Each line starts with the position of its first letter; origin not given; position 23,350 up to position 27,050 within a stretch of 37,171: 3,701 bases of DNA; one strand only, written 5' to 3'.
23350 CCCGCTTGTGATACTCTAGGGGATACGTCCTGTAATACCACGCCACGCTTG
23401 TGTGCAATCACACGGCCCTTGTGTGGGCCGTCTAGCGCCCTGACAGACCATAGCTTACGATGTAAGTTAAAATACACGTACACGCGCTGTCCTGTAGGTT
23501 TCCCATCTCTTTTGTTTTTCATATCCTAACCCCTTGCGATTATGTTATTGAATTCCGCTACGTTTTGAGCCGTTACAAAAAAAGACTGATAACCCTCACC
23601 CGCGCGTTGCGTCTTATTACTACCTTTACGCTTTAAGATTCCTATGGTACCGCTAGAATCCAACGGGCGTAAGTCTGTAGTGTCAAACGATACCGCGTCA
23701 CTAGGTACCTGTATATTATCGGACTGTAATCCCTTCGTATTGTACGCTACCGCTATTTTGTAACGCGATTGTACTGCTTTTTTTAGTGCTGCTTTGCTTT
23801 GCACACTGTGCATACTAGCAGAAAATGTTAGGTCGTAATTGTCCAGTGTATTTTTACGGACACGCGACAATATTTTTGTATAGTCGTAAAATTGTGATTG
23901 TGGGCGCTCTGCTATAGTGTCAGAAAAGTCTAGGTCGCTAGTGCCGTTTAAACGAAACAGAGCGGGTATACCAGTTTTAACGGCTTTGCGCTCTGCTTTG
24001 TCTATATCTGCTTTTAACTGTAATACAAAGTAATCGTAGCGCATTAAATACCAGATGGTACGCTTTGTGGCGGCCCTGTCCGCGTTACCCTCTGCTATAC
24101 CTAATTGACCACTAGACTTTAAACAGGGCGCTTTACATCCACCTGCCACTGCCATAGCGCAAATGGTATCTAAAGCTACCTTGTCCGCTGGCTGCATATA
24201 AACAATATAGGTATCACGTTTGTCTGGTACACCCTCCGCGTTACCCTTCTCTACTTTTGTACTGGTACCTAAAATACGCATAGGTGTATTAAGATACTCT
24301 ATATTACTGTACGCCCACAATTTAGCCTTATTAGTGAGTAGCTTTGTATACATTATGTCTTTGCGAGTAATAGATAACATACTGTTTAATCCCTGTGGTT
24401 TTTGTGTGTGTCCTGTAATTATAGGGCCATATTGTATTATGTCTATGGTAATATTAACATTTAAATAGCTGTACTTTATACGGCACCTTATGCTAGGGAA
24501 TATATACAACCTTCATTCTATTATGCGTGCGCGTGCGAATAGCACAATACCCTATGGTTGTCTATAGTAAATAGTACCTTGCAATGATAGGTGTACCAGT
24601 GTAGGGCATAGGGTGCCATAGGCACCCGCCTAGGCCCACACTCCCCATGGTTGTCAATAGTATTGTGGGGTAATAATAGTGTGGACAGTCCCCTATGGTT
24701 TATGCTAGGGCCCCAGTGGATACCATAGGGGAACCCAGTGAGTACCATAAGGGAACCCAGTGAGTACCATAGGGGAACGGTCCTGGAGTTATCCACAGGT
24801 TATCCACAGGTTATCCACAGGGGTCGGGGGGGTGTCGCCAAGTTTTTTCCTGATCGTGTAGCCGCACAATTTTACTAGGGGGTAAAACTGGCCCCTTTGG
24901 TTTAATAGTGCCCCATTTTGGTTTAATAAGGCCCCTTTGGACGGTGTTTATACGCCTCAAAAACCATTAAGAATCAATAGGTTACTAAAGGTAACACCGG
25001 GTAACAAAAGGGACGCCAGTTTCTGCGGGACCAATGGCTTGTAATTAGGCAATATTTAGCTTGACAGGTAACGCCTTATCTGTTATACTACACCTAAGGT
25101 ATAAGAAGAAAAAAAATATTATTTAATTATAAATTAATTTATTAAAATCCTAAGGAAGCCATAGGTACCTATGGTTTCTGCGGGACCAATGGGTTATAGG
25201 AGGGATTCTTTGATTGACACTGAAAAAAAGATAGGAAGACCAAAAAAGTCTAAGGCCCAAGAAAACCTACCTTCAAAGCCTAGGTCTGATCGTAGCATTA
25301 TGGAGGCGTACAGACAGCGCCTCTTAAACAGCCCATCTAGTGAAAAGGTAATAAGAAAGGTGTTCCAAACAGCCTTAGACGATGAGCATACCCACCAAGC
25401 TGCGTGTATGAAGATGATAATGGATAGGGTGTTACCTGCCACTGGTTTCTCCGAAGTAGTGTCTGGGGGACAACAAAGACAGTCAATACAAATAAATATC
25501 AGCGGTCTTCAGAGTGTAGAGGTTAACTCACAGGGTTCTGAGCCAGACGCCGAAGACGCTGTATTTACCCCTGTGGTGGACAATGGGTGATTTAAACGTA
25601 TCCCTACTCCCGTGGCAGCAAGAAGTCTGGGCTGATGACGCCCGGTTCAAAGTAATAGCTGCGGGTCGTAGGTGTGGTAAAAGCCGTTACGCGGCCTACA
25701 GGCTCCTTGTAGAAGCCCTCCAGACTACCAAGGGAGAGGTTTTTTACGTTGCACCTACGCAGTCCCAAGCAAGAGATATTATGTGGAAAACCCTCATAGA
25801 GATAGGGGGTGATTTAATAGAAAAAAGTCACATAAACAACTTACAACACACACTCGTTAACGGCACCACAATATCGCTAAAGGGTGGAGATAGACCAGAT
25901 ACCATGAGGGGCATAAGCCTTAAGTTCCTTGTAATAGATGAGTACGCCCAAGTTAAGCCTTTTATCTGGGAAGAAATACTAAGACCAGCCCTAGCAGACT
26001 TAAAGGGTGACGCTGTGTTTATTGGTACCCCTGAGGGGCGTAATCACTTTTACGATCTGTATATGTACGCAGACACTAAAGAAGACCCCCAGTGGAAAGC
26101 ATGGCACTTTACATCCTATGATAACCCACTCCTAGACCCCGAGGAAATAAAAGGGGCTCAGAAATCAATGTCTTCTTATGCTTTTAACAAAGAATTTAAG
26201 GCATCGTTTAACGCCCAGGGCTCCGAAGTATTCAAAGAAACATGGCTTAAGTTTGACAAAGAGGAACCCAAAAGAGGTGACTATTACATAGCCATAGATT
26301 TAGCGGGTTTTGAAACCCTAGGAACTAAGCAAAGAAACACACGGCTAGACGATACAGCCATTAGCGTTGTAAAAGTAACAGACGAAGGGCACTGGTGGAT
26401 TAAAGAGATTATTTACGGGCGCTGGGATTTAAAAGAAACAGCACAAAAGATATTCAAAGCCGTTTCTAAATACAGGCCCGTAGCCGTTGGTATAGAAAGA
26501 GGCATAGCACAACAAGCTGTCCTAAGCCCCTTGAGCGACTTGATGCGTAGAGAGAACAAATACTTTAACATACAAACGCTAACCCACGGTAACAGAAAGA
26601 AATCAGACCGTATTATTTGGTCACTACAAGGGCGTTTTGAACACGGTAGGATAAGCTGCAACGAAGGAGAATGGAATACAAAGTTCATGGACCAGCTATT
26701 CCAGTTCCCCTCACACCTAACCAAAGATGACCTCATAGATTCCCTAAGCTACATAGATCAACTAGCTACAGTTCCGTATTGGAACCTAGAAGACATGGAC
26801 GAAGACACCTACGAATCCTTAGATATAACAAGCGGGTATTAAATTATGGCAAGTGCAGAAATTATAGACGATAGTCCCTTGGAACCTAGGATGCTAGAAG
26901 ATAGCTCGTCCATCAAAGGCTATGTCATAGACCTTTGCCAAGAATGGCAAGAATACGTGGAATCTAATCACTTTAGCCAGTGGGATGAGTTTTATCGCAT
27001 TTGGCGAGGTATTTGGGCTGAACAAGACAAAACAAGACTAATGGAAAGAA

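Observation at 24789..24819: Three perfect head-to-tail DnaA boxes (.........) phased at 11 bp in a phage intergenic region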

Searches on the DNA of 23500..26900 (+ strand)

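Call 4: search_dna_similar(query=window:23500-26900:+, collection=phages, mode=near, max_rows=30)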
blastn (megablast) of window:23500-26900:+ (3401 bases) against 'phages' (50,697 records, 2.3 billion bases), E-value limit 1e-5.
No match.

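Call 14: search_dna_similar(query=window:24380-25220:+, collection=phages, mode=distant, max_rows=30, max_evalue=0.01)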
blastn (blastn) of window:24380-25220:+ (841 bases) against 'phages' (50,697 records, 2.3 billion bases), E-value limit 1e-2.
Records with a match: 15; places in all: 25; records where one place covers at least 80% of the query: 0.
Best place of each record, by identity: 90-95% 10; 80-90% 5.
By first word of the organism name: Arthrobacter 4; Escherichia 3; bajarodmic 3; Enterobacter 2; Shigella 2; Microviridae 1.
By host as written in the record: Arthrobacter globiformis B-2979 2; Arthrobacter globiformis NRRL B-2979 SEA 2; Escherichia coli DE48 2; Enterobacter aerogenes 2; Peromyscus fraterculus 2; Shigella flexneri A7 2; - 2; Escherichia coli 1.
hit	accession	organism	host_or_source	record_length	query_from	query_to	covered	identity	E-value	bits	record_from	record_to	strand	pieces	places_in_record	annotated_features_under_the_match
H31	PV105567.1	Arthrobacter phage Tiff81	Arthrobacter globiformis B-2979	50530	410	451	5%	88.4%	6e-3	49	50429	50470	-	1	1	90: HNH endonuclease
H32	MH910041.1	Arthrobacter phage Seahorse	Arthrobacter globiformis NRRL B-2979 SEA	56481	410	451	5%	88.4%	6e-3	49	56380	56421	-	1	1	101: HNH endonuclease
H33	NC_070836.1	Arthrobacter phage Seahorse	Arthrobacter globiformis NRRL B-2979 SEA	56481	410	451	5%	88.4%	6e-3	49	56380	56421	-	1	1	101: HNH endonuclease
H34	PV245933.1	Escherichia phage nasanit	Escherichia coli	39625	403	442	5%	90.2%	1e-4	54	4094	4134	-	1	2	hypothetical protein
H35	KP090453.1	Escherichia phage P483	Escherichia coli DE48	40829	403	440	5%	92.3%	1e-4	55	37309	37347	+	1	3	none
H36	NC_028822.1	Escherichia phage P483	Escherichia coli DE48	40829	403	440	5%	92.3%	1e-4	55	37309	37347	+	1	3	none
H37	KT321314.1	Enterobacter phage phiEap-1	Enterobacter aerogenes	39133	408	445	5%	89.5%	6e-3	48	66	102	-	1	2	none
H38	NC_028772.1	Enterobacter phage phiEap-1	Enterobacter aerogenes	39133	408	445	5%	89.5%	6e-3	48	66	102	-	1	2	none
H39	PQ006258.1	bajarodmic virus 162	Peromyscus fraterculus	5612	407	441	4%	94.3%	4e-5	55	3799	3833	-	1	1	none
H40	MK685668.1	Shigella phage VB_Ship_A7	Shigella flexneri A7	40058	407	441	4%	91.4%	2e-3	51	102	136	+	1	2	none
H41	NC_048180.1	Shigella phage VB_Ship_A7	Shigella flexneri A7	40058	407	441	4%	91.4%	2e-3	51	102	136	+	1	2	none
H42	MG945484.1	Microviridae sp.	pig feces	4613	407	440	4%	94.1%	1e-4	54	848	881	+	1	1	none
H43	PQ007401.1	bajarodmic virus 1126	Chaetodipus spinatus feces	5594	408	440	4%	94.1%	2e-3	50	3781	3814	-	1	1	none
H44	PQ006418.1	bajarodmic virus 309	Peromyscus fraterculus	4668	408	439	4%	93.8%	2e-3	50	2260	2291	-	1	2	none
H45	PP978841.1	Arthrobacter phage BillyTP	Arthrobacter globiformis B-2979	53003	410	440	4%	93.5%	6e-3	48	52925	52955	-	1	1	none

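Call 15: get_annotated_region(hit=H35, flank=1500)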
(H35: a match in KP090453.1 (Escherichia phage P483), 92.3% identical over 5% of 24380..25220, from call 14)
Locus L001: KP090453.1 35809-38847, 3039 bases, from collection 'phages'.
description: Escherichia phage P483, complete genome.
organism: Escherichia phage P483 (NCBI taxid 1572753)
taxonomy: Viruses; Duplodnaviria; Heunggongvirae; Uroviricota; Caudoviricetes; Autographiviridae; Studiervirinae; Berlinvirus; Berlinvirus P483
host: Escherichia coli DE48; source: duck feces; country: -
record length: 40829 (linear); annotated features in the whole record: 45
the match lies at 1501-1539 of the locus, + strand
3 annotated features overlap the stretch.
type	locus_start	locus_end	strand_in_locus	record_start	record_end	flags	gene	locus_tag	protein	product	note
CDS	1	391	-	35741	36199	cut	-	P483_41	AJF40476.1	S-adenosyl-L-methionine hydrolase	-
CDS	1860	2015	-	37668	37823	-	-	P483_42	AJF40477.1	hypothetical protein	-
CDS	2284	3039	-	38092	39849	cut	-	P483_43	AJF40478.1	DNA packaging protein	-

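Call 16: get_annotated_region(hit=H39, flank=1500)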
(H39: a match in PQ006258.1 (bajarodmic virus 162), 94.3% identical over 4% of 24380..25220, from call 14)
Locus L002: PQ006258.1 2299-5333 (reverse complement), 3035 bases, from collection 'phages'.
description: Bajarodmic virus 162 isolate BGG_01_81, complete genome.
organism: bajarodmic virus 162 (NCBI taxid 3343053)
taxonomy: Viruses; Monodnaviria; Sangervirae; Phixviricota; Malgrandaviricetes; Petitvirales; Microviridae; Microvirus
host: Peromyscus fraterculus; source: feces; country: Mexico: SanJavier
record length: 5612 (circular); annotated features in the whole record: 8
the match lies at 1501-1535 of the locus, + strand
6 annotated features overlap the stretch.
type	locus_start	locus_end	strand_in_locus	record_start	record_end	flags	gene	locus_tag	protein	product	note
CDS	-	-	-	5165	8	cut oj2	-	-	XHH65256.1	internal scaffolding protein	-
CDS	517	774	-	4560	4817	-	-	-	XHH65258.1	nonstructural protein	-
CDS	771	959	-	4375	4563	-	-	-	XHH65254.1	hypothetical protein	-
CDS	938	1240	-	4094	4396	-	-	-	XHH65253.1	hypothetical protein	-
CDS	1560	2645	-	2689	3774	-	-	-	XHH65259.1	replication initiator protein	-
CDS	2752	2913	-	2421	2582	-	-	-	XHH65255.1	hypothetical protein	-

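Call 17: get_annotated_region(hit=H40, flank=1500)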
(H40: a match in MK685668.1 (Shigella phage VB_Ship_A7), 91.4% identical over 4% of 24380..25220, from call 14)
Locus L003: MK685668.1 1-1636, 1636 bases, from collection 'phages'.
description: Shigella phage VB_Ship_A7, complete genome.
organism: Shigella phage VB_Ship_A7 (NCBI taxid 2562138)
taxonomy: Viruses; Duplodnaviria; Heunggongvirae; Uroviricota; Caudoviricetes; Autographiviridae; Studiervirinae; Berlinvirus; Berlinvirus A7
host: Shigella flexneri A7; source: -; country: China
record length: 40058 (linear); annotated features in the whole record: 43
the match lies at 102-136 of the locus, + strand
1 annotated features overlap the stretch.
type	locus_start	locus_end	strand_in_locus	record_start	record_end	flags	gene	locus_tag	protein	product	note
CDS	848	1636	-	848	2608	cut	-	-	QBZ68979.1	DNA packaging protein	-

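Call 18: get_annotated_region(hit=H31, flank=1500)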
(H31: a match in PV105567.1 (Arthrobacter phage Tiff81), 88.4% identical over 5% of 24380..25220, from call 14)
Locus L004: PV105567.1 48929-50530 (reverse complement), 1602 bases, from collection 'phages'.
description: Arthrobacter phage Tiff81, complete genome.
organism: Arthrobacter phage Tiff81 (NCBI taxid 3400161)
taxonomy: Viruses
host: Arthrobacter globiformis B-2979; source: soil; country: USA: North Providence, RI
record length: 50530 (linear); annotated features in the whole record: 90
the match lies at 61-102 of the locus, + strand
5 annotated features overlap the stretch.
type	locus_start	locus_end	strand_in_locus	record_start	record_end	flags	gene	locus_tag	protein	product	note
CDS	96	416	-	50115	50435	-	90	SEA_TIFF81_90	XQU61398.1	HNH endonuclease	-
CDS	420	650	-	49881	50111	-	89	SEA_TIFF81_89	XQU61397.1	hypothetical protein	-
CDS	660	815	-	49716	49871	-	88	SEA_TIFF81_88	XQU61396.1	hypothetical protein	-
tRNA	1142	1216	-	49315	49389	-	87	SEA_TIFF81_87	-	tRNA-OTHER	tRNA-?(Lys|Gln)(tt)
CDS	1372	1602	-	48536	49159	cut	86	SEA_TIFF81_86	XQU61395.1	DNA binding protein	-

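Call 57: search_rna_families(source=window, start=24200, end=25400, threshold=evalue, max_evalue=1)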
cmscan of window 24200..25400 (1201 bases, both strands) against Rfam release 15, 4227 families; matches with E-value up to 1: 1.
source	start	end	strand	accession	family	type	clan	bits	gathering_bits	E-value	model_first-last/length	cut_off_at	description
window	24974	25149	+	RF02073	STnc260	Gene; sRNA;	-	24.3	100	0.55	1-176/176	no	Salmonella enterica sRNA STnc260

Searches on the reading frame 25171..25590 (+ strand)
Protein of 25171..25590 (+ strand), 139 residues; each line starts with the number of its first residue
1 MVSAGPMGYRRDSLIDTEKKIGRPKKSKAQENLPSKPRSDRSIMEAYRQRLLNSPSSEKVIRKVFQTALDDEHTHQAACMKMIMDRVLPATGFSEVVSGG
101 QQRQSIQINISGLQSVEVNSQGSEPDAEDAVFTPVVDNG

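Call 9: search_protein_families(library=pfam, proteins=[window:25171-25590:+], max_evalue=0.01)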
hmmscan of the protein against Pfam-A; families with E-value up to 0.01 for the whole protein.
window:25171-25590:+ (139 aa): 0 families

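Call 10: search_protein_families(library=phrogs, proteins=[window:25171-25590:+], max_evalue=0.001)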
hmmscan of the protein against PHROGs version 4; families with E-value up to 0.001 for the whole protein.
window:25171-25590:+ (139 aa): 0 families

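Call 49: search_protein_families(library=pfam, proteins=[window:25210-25590:+], max_evalue=0.1)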
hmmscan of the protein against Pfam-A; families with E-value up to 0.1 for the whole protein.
window:25210-25590:+ (126 aa): 1 family
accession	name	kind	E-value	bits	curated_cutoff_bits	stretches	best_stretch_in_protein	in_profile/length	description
PF18932.5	DUF5681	-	0.073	14.1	27.5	0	9-71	15-73/77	Family of unknown function (DUF5681)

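Call 50: search_protein_families(library=phrogs, proteins=[window:25210-25590:+], max_evalue=0.05)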
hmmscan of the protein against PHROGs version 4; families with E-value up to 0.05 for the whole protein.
window:25210-25590:+ (126 aa): 1 family
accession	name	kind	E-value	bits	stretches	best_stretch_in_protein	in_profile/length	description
phrog_9747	-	unknown function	0.0083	17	1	13-78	8-74/147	-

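Call 65: search_protein_families(library=ncbifam, proteins=[window:25210-25590:+], max_evalue=0.1)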
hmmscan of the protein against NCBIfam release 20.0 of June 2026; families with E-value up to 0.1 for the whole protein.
window:25210-25590:+ (126 aa): 0 families

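Call 76: find_homologous_proteins(query=window:25210-25590:+, max_evalue=0.001)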
Query window:25210-25590:+ (126 aa): 20 proteins with E <= 0.001 among 23 candidates.
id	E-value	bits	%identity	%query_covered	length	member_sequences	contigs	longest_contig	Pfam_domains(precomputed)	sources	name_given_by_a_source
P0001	4.6e-74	264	99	100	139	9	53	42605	-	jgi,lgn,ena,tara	jgi:hypothetical protein|tara:strand:- start:3307 stop:3726 length:420 start_codon:yes stop_codon:ye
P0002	2.5e-51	191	88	79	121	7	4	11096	-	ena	-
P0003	1.2e-48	182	84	81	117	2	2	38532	-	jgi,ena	jgi:hypothetical protein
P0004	1.1e-45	172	75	84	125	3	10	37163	-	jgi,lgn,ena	-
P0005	1.9e-45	172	71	96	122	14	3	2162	-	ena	-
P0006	6.1e-43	164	70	96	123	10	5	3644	-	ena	-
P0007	1.7e-42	162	77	76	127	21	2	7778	-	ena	-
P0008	1.0e-34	137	67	79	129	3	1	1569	-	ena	-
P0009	4.9e-33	132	66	79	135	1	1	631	-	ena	-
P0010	5.3e-33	132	60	82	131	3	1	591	-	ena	-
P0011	5.5e-33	132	63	81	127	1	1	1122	-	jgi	-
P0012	9.1e-33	131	64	79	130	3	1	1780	-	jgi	-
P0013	1.1e-32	131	62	83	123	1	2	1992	-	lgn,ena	-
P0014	3.7e-32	129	58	91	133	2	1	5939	-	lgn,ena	-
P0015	1.3e-31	127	56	86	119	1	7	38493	-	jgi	jgi:hypothetical protein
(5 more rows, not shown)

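Call 77: find_encoding_contigs(protein=P0003, flank=2000, max_places=3)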
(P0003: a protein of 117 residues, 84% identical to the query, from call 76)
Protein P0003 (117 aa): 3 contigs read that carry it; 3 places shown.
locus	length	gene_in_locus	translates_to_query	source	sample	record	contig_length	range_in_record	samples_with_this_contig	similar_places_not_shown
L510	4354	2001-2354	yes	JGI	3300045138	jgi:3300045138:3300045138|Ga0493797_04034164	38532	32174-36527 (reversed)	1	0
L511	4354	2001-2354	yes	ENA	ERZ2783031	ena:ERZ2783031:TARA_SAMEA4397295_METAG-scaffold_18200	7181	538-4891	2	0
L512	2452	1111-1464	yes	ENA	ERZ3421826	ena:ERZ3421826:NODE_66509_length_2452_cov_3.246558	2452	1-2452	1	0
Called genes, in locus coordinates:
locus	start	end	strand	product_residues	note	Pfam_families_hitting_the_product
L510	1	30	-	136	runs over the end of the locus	PF25735:Phage_L5_gp82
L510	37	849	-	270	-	PF17338:GP88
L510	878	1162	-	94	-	-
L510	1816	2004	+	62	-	-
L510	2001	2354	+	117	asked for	-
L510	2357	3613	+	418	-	PF03237:Terminase_6N, PF17289:Terminase_6C (weak)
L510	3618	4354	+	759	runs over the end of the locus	-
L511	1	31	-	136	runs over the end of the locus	PF25735:Phage_L5_gp82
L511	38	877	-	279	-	PF17338:GP88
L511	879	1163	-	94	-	-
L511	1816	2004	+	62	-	-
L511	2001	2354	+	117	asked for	-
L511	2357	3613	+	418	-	PF03237:Terminase_6N, PF17289:Terminase_6C (weak)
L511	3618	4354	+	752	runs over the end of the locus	-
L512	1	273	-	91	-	?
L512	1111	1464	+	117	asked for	-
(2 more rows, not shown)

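Call 78: find_encoding_contigs(protein=P0004, flank=2000, max_places=3)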
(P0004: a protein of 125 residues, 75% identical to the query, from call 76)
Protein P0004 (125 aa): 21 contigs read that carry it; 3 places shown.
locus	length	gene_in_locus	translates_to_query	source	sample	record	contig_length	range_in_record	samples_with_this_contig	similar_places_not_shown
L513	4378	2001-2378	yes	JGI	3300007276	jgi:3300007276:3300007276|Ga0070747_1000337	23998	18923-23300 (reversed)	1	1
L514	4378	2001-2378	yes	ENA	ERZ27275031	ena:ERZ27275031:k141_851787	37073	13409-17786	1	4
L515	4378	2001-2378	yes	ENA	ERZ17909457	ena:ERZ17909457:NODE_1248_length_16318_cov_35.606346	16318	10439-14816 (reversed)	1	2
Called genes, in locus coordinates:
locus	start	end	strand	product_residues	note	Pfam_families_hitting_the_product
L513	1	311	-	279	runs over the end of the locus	PF17338:GP88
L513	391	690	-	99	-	-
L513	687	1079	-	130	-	PF25735:Phage_L5_gp82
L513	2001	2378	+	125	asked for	-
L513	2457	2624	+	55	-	-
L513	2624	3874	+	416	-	PF03237:Terminase_6N, PF17289:Terminase_6C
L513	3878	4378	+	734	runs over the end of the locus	PF23899:SU10_portal, PF16510:P22_portal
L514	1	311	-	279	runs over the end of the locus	PF17338:GP88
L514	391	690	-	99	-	-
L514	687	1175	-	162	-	PF25735:Phage_L5_gp82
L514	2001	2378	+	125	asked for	-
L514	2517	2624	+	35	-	-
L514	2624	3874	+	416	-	PF03237:Terminase_6N, PF17289:Terminase_6C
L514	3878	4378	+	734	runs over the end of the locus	PF23899:SU10_portal, PF16510:P22_portal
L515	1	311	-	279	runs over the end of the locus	PF17338:GP88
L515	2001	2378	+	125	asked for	-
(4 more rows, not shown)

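Call 79: find_encoding_contigs(protein=P0015, flank=2000, max_places=3)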
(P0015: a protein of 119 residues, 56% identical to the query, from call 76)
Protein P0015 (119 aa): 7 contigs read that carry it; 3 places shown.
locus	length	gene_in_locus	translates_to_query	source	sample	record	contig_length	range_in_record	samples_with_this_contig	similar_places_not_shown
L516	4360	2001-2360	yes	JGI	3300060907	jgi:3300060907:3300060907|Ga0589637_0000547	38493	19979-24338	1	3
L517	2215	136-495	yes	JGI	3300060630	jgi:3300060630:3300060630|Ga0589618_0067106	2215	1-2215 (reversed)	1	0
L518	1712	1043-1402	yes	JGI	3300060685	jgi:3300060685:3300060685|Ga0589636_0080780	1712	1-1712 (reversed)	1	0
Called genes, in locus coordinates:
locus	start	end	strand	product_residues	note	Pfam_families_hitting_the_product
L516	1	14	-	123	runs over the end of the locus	PF25735:Phage_L5_gp82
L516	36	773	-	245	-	PF23872:DUF7227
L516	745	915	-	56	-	-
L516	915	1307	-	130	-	-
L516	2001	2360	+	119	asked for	-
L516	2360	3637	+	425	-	PF03237:Terminase_6N, PF17289:Terminase_6C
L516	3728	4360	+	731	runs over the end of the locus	PF16510:P22_portal (weak)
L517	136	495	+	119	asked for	-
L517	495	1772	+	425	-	PF03237:Terminase_6N, PF17289:Terminase_6C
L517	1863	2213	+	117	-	?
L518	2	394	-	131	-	?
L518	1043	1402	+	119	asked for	-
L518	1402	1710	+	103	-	?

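Call 80: find_encoding_contigs(protein=P0002, flank=2000, max_places=3)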
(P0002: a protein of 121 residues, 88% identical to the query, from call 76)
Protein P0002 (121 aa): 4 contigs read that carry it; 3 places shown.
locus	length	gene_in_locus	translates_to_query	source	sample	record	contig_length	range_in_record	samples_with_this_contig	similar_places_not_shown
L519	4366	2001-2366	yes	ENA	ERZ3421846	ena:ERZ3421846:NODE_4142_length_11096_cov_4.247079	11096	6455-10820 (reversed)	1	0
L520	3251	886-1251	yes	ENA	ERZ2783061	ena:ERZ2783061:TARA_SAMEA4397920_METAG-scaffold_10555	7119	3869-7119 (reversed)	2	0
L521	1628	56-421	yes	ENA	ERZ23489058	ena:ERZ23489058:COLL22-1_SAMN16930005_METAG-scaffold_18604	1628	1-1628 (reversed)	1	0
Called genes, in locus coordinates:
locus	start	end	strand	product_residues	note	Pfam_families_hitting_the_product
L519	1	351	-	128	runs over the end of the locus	PF25735:Phage_L5_gp82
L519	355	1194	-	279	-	PF17338:GP88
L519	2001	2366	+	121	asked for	-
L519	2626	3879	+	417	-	PF03237:Terminase_6N, PF17289:Terminase_6C (weak)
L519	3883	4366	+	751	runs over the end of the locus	PF23899:SU10_portal, PF16510:P22_portal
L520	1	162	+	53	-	?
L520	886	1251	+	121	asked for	-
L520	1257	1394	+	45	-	-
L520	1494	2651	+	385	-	-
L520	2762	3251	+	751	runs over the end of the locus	PF23899:SU10_portal, PF16510:P22_portal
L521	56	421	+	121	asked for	-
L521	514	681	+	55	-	-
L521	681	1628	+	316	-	?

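Call 97: predict_structure(alignment_id=A4)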
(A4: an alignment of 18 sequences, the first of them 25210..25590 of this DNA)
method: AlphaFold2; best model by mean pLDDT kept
length: 126 residues; sequences in the alignment: 18
mean_pLDDT: 64.5   pTM: 0.33
mean pLDDT of the five models: 64.5, 64.2, 63.6, 60.4, 55.6
residues with pLDDT >= 90: 0; 70-90: 45; 50-70: 63; < 50: 18
segments of 3 or more residues with pLDDT < 50: 1-3, 103-111
pLDDT, mean of each block of 10 residues (from residue 1): 59 69 69 66 72 85 83 69 52 55 45 55 59
secondary structure, 60 per line:
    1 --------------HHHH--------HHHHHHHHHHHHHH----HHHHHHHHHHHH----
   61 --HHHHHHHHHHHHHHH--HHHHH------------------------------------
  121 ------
elements in order: H15-18 H27-40 H45-56 H63-77 H80-84

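Call 99: fold_search(model_id=the predicted structure, library=pdb)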
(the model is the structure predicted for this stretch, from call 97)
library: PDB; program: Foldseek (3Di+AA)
matches with E <= 10: 6; with E <= 0.001: 0
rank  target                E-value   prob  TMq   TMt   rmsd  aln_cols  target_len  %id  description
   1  6lqg_D                5.6e+00  0.11  0.28  0.34   5.6        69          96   10  Human gamma-secretase in complex with small molecule Avagacestat (released 2021-01-27)
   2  3rq9_B                5.6e+00  0.08  0.22  0.31  12.7        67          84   13  Structure of Tsi2, a Tse2-immunity protein from Pseudomonas aeruginosa (released 2012-03-21)
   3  3tuf_A                7.2e+00  0.06  0.20  0.21   9.9        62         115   19  Structure of the SpoIIQ-SpoIIIAH pore forming complex. (released 2012-03-14)
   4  4afl_D                8.2e+00  0.06  0.22  0.28   9.5        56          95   16  The crystal structure of the ING4 dimerization domain reveals the functional organization of the ING family of chromat (released 2012-02-22)
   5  4g7h_P                8.7e+00  0.01  0.15  0.08  14.1       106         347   16  Crystal structure of Thermus thermophilus transcription initiation complex (released 2012-10-31)
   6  6emp_MODEL_1_A        9.3e+00  0.02  0.19  0.18  12.5       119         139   14  Solution structure of the LEDGF/p75 IBD - POGZ (aa 1370-1404) complex (released 2018-07-25)
